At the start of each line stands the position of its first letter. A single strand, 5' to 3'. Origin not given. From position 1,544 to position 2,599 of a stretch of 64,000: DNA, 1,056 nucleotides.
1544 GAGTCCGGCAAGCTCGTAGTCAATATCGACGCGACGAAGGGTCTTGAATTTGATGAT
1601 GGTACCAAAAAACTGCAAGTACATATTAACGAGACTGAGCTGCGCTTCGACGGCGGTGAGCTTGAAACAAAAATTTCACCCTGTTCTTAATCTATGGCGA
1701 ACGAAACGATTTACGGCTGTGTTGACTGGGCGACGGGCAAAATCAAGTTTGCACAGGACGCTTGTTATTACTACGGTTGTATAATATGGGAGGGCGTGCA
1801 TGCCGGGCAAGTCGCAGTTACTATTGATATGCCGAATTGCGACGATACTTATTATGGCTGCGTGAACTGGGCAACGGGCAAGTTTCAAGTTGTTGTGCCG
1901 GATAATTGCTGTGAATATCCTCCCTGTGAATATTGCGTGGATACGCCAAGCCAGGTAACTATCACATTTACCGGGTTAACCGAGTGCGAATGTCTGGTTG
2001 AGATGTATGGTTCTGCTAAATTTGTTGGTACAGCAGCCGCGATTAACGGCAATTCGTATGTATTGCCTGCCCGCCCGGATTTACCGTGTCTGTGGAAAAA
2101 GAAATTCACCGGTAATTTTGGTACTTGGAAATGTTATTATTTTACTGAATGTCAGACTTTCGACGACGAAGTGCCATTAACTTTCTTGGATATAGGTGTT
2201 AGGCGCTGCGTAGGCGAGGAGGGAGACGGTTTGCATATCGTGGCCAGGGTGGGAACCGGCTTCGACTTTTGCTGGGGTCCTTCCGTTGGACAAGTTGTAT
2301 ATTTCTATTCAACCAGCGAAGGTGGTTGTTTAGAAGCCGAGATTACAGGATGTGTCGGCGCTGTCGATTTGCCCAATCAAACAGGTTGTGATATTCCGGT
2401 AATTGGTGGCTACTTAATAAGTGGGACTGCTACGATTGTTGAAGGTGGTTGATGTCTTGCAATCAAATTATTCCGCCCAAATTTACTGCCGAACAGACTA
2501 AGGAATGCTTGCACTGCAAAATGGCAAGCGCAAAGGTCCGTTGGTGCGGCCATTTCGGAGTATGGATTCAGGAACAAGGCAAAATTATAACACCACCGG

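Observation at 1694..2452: Cys-rich protein with conserved N-terminus and completely replaced C-terminus between the two cassette copies (candidate hypervariable receptor-binding tip)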

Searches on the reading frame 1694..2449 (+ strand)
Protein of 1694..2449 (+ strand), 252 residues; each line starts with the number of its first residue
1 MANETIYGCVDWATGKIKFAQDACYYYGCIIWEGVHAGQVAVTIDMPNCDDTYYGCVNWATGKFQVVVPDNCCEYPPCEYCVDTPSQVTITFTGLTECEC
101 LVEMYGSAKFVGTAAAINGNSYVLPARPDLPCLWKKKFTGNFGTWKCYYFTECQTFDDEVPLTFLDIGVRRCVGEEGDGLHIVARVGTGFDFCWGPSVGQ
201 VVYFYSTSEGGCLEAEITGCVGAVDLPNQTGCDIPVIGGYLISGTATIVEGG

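Call 7: search_protein_families(library=pfam, proteins=[window:1694-2449:+], max_evalue=0.1)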
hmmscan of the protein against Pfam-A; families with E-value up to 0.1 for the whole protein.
window:1694-2449:+ (252 aa): 0 families

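Call 8: search_protein_families(library=phrogs, proteins=[window:1694-2449:+], max_evalue=0.1)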
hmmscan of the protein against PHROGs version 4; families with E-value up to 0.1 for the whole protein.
window:1694-2449:+ (252 aa): 0 families

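Call 11: find_homologous_proteins(query=window:1694-2449:+, max_evalue=0.001)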
Query window:1694-2449:+ (252 aa): 65 proteins with E <= 0.001 among 251 candidates.
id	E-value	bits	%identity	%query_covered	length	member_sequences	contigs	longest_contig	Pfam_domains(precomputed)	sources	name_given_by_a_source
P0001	3.0e-175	599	100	100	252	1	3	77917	-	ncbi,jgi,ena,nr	ncbi:MAG TPA: hypothetical protein VMW16_03620 [Sedimentisphaerales bacterium]|nr:hypothetical prote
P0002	1.5e-43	167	50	74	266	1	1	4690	-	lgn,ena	-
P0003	2.2e-42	163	43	95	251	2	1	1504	-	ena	-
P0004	1.3e-37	148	55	50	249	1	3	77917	-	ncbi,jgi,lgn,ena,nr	ncbi:MAG TPA: hypothetical protein VMW16_03670 [Sedimentisphaerales bacterium]|nr:hypothetical prote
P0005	2.4e-31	127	42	69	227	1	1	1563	-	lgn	-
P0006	3.8e-30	123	45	63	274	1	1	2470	-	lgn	-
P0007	7.0e-29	119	44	56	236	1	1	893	-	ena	-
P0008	3.5e-28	117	58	39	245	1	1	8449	-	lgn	-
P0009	2.6e-27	114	39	70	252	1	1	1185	-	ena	-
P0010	1.5e-26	111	68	31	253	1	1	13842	-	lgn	-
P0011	1.6e-26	111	55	40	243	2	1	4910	-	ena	-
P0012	1.9e-26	111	61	39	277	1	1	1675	-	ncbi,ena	-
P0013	5.6e-26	110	37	69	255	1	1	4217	-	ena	-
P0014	1.2e-25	108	39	67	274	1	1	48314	-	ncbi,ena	-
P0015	2.5e-25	107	50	44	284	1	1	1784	-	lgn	-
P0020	5.2e-24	103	40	66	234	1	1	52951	-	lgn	-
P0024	1.8e-23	101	53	39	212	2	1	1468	-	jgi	-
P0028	2.6e-22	98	48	39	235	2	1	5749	-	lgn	-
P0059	6.5e-14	70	39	53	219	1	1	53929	-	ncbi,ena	-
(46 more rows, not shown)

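Call 17: find_encoding_contigs(protein=P0020, flank=10000, max_places=2)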
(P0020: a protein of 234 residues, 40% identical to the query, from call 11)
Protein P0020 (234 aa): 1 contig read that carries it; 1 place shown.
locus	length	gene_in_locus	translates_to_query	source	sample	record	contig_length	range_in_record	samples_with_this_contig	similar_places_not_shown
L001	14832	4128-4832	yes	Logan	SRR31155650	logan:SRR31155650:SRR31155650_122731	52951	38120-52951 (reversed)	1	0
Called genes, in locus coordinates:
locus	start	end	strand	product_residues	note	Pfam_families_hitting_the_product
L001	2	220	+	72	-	?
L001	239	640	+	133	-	-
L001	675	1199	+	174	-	-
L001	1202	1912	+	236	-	PF13385:Laminin_G_3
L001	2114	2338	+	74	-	-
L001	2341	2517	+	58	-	-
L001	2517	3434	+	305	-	-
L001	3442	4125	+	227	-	PF01391:Collagen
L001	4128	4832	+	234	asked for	-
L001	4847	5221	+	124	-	-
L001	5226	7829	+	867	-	-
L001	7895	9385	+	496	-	-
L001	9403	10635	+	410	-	-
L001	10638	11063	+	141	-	-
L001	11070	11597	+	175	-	-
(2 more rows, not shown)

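Call 18: find_encoding_contigs(protein=P0059, flank=10000, max_places=2)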
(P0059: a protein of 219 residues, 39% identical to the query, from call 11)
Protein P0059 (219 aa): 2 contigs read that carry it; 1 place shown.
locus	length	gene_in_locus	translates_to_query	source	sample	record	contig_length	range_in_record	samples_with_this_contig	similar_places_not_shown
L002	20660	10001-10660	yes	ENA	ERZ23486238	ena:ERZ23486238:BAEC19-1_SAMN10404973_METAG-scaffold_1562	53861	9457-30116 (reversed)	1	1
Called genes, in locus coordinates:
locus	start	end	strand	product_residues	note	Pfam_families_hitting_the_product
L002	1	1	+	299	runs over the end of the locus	-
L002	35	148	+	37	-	-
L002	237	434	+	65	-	-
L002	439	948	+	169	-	-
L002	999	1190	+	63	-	-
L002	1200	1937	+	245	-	-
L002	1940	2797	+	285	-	-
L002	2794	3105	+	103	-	PF05521:Phage_HCP (weak)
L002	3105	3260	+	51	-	-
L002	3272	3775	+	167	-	-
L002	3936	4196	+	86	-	-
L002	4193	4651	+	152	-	-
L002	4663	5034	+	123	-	-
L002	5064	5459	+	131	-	-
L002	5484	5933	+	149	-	-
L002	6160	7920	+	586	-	PF06791:TMP_2 (weak)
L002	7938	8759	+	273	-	-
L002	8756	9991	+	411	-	-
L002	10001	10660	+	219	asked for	-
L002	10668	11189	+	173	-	-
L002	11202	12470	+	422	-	-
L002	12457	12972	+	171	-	-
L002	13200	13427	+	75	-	-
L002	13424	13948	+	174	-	-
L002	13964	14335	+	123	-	-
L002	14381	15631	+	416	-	PF09903:DUF2130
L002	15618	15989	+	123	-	PF19905:DUF6378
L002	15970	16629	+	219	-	PF03167:UDG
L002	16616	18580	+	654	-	PF00476:DNA_pol_A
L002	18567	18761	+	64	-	-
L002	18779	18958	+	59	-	PF17319:DUF5362 (weak)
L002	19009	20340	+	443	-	PF01555:N6_N4_Mtase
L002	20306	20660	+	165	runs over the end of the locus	PF02732:ERCC4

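Call 19: find_encoding_contigs(protein=P0001, flank=10000, max_places=3)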
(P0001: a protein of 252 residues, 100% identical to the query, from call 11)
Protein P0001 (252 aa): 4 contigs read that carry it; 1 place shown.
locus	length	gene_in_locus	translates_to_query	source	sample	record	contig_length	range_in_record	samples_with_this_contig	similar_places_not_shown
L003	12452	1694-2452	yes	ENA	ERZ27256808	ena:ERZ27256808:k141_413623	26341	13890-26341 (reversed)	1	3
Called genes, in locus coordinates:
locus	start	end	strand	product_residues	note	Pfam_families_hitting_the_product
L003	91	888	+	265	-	PF12898:Stc1 (faint)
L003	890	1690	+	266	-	-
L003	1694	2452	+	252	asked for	-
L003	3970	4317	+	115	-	-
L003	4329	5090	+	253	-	PF04586:Peptidase_S78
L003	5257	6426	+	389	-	PF05065:Phage_capsid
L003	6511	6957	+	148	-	-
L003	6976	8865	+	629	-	-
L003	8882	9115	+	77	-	-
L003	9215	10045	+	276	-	PF12898:Stc1 (faint)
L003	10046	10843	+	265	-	-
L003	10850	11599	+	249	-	-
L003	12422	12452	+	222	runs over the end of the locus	PF12728:HTH_17, PF02861:Clp_N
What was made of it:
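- A shorter ENA contig (26.3 kb, L003) also holds both copies, and the two F2 proteins are each recorded on three contigs across NCBI, JGI and ENA (calls 11, 19).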

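Call 34: predict_structure(alignment_id=A1)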
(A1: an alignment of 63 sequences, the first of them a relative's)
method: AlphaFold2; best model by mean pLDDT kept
length: 252 residues; sequences in the alignment: 63
mean_pLDDT: 85.5   pTM: 0.69
mean pLDDT of the five models: 85.5, 84.4, 84.2, 83.9, 83.4
residues with pLDDT >= 90: 122; 70-90: 98; 50-70: 32; < 50: 0
segments of 3 or more residues with pLDDT < 50: none
pLDDT, mean of each block of 10 residues (from residue 1): 83 82 73 95 81 94 90 61 90 94 86 96 94 94 92 89 95 83 85 66 81 87 93 66 90 81
secondary structure, 60 per line:
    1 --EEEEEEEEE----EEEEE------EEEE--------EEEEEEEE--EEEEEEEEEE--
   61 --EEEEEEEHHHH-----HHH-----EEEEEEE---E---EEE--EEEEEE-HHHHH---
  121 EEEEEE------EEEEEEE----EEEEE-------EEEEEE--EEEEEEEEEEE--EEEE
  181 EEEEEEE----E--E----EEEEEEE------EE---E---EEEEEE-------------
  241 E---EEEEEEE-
elements in order: E3-11 E16-20 E27-30 E39-46 E49-58 E63-69 H70-73 E87-93 E101-103 E106-111 H113-117 E121-126 E133-139 E144-148 E156-161 E164-174 E177-187 E200-206 E222-227 E245-251
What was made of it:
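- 1694..2452 (+): F2 copy A, a Cys-rich two-module protein of 252 aa. The N-module is aa 1-75 (nt 1694-1918). A CxxC linker follows (C78, C81). The C-module is aa ~83-252 (nt ~1940-2449). AF2 model has pLDDT 85.5 and is all-beta (call 34).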

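Call 38: search_protein_representatives(alignment_id=A1)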
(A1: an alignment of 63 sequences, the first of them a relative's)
Query: 63 sequences, 333 profile positions. Proteins with E-value up to 0.001 (for the whole library): 1422; up to 1e-10: 413; up to 1e-30: 176. The best 150 are listed.
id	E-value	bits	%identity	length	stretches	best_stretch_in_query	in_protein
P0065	1.6e-71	258.0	-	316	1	1-309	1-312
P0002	2.7e-69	250.7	-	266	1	77-306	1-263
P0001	2.9e-67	244.0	-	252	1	77-305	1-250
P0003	3.5e-67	243.7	-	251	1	77-303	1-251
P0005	1.3e-61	225.4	-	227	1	77-305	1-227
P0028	2.3e-61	224.6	-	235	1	77-308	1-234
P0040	4.8e-61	223.6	-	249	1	77-304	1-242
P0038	1.2e-60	222.3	-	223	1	77-308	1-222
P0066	2.2e-60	221.4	-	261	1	75-305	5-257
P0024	1.1e-59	219.0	-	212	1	77-308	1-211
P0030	2.5e-59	217.9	-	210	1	77-305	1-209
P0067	3.2e-59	217.6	-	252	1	77-303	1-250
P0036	3.7e-59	217.4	-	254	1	77-298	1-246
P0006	4.6e-59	217.0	-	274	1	77-305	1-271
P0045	3.1e-58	214.3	-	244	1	77-306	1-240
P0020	4.6e-55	203.9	-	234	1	77-305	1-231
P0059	8.4e-48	180.0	-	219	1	77-306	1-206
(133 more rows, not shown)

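Call 42: predict_structure(alignment_id=A4)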
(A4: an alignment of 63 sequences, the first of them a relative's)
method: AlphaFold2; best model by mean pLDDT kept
length: 249 residues; sequences in the alignment: 63
mean_pLDDT: 78.6   pTM: 0.63
mean pLDDT of the five models: 78.6, 78.2, 77.9, 76.8, 76.0
residues with pLDDT >= 90: 55; 70-90: 132; 50-70: 52; < 50: 10
segments of 3 or more residues with pLDDT < 50: 76-81
pLDDT, mean of each block of 10 residues (from residue 1): 78 77 72 92 83 91 88 57 70 90 80 86 90 70 63 85 85 87 88 87 65 76 57 61 88
secondary structure, 60 per line:
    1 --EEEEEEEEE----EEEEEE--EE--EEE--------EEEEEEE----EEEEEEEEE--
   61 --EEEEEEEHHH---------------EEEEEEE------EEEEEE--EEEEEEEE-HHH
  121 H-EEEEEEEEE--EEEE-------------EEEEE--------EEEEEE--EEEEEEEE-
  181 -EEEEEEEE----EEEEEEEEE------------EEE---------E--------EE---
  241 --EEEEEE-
elements in order: E3-11 E16-21 E28-30 E39-45 E50-58 E63-69 E88-94 E101-106 E109-116 H118-121 E123-131 E134-137 E151-155 E164-169 E172-179 E182-189 E194-202 E215-217 E243-248
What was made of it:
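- The AF2 models have the same strand order (calls 34, 42).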

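Call 46: fold_search(model_id=the predicted structure, library=viral)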
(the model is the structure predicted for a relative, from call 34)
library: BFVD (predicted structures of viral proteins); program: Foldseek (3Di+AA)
matches with E <= 10: 349; with E <= 0.001: 0
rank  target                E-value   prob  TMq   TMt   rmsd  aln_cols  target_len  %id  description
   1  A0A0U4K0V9            1.6e-02  0.12  0.14  0.07  21.0       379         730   10  Minor tail protein [Arthrobacter phage Rings]
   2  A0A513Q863            7.8e-02  0.18  0.14  0.09  21.2       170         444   10  ORF1a (Fragment) [Porcine astrovirus 1]
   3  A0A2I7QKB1            1.1e-01  0.10  0.15  0.15  19.0       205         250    6  (no name in the UniProt tables at hand)
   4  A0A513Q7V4            1.2e-01  0.16  0.15  0.10  21.2       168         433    8  ORF1a (Fragment) [Porcine astrovirus 1]
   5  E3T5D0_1              1.3e-01  0.08  0.15  0.07  24.0       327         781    8  DUF2341 domain-containing protein [Cafeteria roenbergensis virus (strain BV-PW1)]
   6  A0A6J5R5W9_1          1.5e-01  0.04  0.10  0.04  29.3       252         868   10  Uncharacterized protein [uncultured Caudovirales phage]
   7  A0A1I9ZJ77            1.6e-01  0.13  0.13  0.03  19.6       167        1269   14  (no name in the UniProt tables at hand)
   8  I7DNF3                1.6e-01  0.03  0.11  0.09  23.0       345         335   10  Uncharacterized protein [Pseudomonas phage PA7]
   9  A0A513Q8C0            1.9e-01  0.14  0.14  0.12  21.1       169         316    9  ORF1a (Fragment) [Porcine astrovirus 1]
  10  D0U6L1                2.2e-01  0.14  0.15  0.06  19.2       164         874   12  Non-structural protein [Mamastrovirus 8]
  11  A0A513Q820            2.4e-01  0.11  0.14  0.07  21.2       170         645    9  ORF1a (Fragment) [Porcine astrovirus 1]
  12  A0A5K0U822            2.6e-01  0.05  0.13  0.14  19.9       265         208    4  Uncharacterized protein [Yasminevirus sp. GU-2018]
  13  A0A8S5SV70            2.7e-01  0.04  0.13  0.05  24.1       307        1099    9  CHC2 zinc finger protein [Siphoviridae sp. ctHOG1]
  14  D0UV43                3.0e-01  0.10  0.13  0.05  19.2       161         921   11  Putative serine protease [Human astrovirus-6]
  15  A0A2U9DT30            3.0e-01  0.05  0.13  0.11  28.1       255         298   10  Uncharacterized protein [Escherichia phage ST32]
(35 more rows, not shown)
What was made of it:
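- On Knottin / lectin-like head: BFVD has nothing at E <= 0.001 (call 46).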

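Call 48: search_protein_families(library=phrogs, proteins=[L002:6151-7917:+, L002:7938-8756:+, L002:11202-12467:+], max_evalue=0.01)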
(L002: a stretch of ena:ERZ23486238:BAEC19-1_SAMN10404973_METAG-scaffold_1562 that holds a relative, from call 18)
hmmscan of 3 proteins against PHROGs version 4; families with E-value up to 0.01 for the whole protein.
L002:6151-7917:+ (589 aa): 7 families
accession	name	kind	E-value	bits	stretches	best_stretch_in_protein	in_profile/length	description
phrog_27166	-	tail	5.7e-36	125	1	71-241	80-246/751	tail length tape measure protein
phrog_26084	-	tail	1.6e-15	57.2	1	46-229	254-435/1263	tail length tape measure protein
phrog_24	-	tail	1.6e-11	44.1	1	28-235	296-497/1151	tail length tape measure protein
phrog_1538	-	tail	1.2e-06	28.5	1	154-310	185-333/811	tail length tape measure protein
phrog_167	-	tail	7.3e-05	21.6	1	31-571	254-837/1555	tail length tape measure protein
phrog_20739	-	tail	0.00084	19.6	1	52-237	73-251/336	tail length tape measure protein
phrog_3827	-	tail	0.0042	17.3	0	32-96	250-314/393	tail length tape measure protein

L002:7938-8756:+ (273 aa): 0 families

L002:11202-12467:+ (422 aa): 0 families

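Call 49: search_protein_families(library=pfam, proteins=[L002:6151-7917:+, L002:7938-8756:+, L002:11202-12467:+], max_evalue=0.01)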
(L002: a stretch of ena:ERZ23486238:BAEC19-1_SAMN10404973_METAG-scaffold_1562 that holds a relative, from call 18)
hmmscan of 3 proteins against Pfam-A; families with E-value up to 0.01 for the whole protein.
L002:6151-7917:+ (589 aa): 1 family
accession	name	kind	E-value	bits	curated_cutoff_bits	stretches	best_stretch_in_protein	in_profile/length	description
PF06791.18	TMP_2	-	4.5e-07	30.2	30.2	1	29-175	56-194/208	Prophage tail length tape measure protein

L002:7938-8756:+ (273 aa): 0 families

L002:11202-12467:+ (422 aa): 0 families
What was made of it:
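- In L002 the module follows a tape-measure protein (phrog_27166 E 6e-36, PF06791; calls 18, 48, 49).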

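Call 68: search_protein_families(library=pfam, alignment_id=A5, max_evalue=0.01)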
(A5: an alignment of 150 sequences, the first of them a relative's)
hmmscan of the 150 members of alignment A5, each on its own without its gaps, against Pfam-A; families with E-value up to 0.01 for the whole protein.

A. member 1, P0001 (252 aa): 0 families

B. families by the number of members that match (of 150 scanned): 3 families
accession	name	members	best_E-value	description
PF02839.19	CBM_5_12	12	2.1e-09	Carbohydrate-binding module family 5/12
PF13511.11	DUF4124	1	0.00051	Domain of unknown function (DUF4124)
PF13106.11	DUF3961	1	0.0068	Domain of unknown function (DUF3961)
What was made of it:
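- On CBM_5_12 carbohydrate-binding module: 12 of 150 relatives do, with a best E of 2.1e-9 (call 68).
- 12 of 150 members have CBM_5_12 (call 68). Relatives place carbohydrate-binding modules and a beta-propeller on the same N-module (calls 48, 49, 68).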

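Call 72: search_solved_structures(query=A1, max_evalue=1)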
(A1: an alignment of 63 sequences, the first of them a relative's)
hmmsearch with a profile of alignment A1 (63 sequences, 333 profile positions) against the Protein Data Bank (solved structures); distinct sequences matched with E-value up to 1: 0.

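Call 74: search_protein_families(library=ncbifam, proteins=[window:1694-2449:+], max_evalue=0.01)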
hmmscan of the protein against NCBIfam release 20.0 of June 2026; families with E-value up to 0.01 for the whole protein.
window:1694-2449:+ (252 aa): 0 families

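Call 76: search_dna_similar(query=window:1694-2449:+, collection=phages, mode=protein, max_evalue=0.001, max_rows=15)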
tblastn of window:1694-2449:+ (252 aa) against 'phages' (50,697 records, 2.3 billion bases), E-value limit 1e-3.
No match.

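Call 91: find_encoding_contigs(protein=P0028, flank=5000, max_places=2)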
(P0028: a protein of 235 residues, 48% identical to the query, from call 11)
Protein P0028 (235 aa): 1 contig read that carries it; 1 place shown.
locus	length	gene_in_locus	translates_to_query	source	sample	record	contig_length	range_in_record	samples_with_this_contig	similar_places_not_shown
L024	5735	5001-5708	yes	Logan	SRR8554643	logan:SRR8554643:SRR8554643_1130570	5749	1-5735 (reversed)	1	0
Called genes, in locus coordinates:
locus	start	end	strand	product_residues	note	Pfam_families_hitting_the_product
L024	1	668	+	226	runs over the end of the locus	?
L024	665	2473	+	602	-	-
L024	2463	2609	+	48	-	-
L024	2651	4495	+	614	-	-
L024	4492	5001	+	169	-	-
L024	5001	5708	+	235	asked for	-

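Call 92: find_encoding_contigs(protein=P0024, flank=5000, max_places=2)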
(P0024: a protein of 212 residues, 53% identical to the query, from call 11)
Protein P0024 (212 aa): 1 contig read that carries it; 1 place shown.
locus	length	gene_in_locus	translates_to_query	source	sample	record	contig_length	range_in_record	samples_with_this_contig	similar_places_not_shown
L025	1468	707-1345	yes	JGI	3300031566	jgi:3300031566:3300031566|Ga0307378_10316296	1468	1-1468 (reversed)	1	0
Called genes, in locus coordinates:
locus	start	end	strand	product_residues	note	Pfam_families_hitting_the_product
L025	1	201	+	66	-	?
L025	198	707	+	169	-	-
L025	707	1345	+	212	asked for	-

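Call 97: search_protein_families(library=padloc, proteins=[window:1694-2449:+], max_evalue=0.01)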
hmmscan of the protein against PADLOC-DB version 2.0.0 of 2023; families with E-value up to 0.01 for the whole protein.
window:1694-2449:+ (252 aa): 0 families
